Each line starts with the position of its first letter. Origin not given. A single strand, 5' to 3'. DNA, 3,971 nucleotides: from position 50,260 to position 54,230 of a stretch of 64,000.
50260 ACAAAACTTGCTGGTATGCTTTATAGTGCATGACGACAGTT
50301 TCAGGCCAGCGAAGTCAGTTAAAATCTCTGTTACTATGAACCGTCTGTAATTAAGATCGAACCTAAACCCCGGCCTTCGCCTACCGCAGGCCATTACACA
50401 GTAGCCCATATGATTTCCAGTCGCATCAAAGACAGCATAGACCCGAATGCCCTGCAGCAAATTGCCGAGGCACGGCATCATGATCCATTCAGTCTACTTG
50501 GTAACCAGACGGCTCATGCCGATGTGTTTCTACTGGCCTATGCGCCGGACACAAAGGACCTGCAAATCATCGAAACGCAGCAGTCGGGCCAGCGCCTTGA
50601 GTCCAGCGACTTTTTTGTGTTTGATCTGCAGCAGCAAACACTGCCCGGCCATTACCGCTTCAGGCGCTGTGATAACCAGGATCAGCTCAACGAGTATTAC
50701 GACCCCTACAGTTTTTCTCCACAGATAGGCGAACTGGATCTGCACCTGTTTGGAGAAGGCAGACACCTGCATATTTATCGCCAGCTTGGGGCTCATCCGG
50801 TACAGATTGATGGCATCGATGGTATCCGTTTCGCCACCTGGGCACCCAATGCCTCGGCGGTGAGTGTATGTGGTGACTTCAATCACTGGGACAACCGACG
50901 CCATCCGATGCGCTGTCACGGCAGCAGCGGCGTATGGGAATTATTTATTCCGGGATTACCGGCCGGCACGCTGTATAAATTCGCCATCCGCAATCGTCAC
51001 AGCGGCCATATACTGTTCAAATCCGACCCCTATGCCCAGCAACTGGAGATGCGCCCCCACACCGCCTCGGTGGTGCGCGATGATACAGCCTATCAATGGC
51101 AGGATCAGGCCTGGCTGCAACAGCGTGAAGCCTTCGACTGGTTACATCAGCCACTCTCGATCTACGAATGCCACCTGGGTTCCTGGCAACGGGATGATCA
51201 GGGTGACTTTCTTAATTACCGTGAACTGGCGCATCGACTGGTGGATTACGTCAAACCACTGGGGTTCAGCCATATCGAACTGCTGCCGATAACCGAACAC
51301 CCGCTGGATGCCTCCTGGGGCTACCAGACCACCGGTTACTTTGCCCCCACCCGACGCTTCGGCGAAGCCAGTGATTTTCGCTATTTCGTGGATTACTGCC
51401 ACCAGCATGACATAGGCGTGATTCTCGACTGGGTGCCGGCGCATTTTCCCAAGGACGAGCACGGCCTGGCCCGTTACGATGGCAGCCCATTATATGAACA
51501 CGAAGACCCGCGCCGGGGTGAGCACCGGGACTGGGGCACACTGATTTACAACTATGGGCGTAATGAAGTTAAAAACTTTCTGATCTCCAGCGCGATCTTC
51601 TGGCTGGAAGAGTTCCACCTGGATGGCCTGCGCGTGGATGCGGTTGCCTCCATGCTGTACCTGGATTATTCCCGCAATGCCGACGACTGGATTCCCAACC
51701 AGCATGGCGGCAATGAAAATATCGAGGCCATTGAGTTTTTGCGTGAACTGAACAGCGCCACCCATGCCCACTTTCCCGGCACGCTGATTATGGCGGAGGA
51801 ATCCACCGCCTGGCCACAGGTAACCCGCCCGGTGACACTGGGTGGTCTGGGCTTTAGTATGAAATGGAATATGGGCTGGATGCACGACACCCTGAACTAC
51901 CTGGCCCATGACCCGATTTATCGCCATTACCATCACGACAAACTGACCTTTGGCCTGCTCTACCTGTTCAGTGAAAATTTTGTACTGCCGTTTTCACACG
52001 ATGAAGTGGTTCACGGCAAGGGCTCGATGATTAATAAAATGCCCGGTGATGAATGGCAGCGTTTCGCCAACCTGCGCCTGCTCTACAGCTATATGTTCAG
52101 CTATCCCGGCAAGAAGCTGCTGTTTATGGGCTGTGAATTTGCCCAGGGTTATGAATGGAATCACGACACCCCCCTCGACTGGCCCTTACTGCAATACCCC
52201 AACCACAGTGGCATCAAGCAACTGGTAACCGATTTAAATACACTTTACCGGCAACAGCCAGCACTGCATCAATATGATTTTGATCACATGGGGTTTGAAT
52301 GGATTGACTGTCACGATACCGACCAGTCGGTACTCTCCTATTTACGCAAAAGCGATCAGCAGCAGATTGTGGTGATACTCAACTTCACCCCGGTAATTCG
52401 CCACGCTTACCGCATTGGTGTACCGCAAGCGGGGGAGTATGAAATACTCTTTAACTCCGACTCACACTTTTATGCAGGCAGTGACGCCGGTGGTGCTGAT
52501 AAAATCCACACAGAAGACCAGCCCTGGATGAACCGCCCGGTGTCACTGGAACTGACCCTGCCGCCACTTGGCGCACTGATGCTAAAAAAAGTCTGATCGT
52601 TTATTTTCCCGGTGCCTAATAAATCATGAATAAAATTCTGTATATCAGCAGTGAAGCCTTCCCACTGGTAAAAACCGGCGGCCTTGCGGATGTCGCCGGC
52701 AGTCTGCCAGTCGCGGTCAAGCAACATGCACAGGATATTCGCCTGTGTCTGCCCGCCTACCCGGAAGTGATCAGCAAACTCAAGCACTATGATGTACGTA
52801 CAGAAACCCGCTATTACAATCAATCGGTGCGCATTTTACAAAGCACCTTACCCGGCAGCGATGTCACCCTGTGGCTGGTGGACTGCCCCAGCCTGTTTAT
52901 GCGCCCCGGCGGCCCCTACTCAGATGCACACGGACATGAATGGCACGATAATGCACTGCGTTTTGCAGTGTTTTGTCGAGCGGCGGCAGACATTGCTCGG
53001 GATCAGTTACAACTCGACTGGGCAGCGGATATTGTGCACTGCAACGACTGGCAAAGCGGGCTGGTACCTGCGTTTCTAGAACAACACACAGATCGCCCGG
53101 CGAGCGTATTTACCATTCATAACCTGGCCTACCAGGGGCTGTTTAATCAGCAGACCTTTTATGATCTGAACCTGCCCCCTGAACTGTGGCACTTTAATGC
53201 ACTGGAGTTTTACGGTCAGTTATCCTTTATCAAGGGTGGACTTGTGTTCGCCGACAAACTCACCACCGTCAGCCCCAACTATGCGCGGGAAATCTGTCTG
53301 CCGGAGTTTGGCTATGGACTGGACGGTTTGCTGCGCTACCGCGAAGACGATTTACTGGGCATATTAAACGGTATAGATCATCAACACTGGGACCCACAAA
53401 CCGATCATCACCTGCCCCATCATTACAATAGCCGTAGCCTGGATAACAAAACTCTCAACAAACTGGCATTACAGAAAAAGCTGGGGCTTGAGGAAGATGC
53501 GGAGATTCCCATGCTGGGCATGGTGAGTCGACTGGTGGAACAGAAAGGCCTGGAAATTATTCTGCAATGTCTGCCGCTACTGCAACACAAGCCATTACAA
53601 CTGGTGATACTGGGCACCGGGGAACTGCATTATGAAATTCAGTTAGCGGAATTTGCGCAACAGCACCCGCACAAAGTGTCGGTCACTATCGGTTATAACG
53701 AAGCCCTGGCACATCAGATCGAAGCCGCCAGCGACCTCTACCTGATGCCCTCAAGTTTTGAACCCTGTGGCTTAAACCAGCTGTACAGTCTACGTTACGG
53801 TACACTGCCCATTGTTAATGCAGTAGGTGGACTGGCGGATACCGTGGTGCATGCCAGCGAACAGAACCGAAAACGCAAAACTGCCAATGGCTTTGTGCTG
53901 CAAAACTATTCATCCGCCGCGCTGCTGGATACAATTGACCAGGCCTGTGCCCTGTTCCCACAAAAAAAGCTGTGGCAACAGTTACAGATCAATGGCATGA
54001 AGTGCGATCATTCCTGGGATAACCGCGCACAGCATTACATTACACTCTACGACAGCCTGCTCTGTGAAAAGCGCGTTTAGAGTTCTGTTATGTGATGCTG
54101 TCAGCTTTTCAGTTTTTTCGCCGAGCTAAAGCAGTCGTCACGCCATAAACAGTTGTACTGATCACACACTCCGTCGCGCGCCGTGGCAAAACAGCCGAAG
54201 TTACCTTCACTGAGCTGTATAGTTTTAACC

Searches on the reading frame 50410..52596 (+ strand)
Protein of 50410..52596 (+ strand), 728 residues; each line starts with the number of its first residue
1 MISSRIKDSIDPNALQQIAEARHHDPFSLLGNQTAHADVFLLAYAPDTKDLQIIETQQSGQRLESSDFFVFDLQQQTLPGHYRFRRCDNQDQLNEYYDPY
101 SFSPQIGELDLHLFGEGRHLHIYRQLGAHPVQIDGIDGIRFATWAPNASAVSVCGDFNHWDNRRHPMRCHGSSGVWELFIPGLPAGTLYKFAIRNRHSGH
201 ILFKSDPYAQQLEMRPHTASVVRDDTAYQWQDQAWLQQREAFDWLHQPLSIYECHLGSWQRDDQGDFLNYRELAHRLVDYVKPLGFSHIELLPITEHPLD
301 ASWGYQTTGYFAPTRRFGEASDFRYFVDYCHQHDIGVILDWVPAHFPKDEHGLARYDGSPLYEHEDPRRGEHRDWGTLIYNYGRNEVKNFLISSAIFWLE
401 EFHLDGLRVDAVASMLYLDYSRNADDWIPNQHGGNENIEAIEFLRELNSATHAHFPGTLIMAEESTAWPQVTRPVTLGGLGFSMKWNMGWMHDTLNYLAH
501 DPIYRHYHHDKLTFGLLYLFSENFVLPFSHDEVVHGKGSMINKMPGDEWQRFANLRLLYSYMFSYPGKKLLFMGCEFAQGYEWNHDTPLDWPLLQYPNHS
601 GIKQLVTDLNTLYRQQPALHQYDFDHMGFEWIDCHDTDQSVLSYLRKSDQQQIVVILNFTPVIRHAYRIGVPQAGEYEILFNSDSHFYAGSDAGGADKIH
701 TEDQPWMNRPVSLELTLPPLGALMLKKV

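Call 50: search_protein_families(library=pfam, max_evalue=0.00001, proteins=[window:50410-52596:+])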
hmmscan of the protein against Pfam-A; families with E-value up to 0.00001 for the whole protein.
window:50410-52596:+ (728 aa): 4 families
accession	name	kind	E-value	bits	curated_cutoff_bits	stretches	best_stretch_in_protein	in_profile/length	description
PF02922.24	CBM_48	-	1.8e-27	95.9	22.4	1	125-209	1-83/83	Carbohydrate-binding module 48 (Isoamylase N-terminal domain)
PF02806.24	Alpha-amylase_C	-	2.1e-24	86.1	21.2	1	631-727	1-94/95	Alpha amylase, C-terminal all-beta domain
PF22019.2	GlgB_N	-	2.5e-18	66.4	27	1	12-100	2-94/94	alpha-1,4-glucan branching enzyme GlgB, N-terminal domain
PF00128.31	Alpha-amylase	-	5e-18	66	22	1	278-348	25-94/446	Alpha amylase, catalytic domain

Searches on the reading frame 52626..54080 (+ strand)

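Call 50: search_protein_families(library=pfam, max_evalue=0.00001, proteins=[window:52626-54080:+])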
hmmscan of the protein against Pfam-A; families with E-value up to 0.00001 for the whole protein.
window:52626-54080:+ (484 aa): 3 families
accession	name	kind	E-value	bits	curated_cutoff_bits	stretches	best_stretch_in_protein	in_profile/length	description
PF08323.17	Glyco_transf_5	-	1.4e-77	261.1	22.7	1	3-237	1-238/239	Starch synthase catalytic domain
PF00534.26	Glycos_transf_1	-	1.5e-16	60.8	26.4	1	293-440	14-155/172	Glycosyl transferases group 1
PF13692.12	Glyco_trans_1_4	-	5.8e-12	46.5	27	1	295-439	2-138/142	Glycosyl transferases group 1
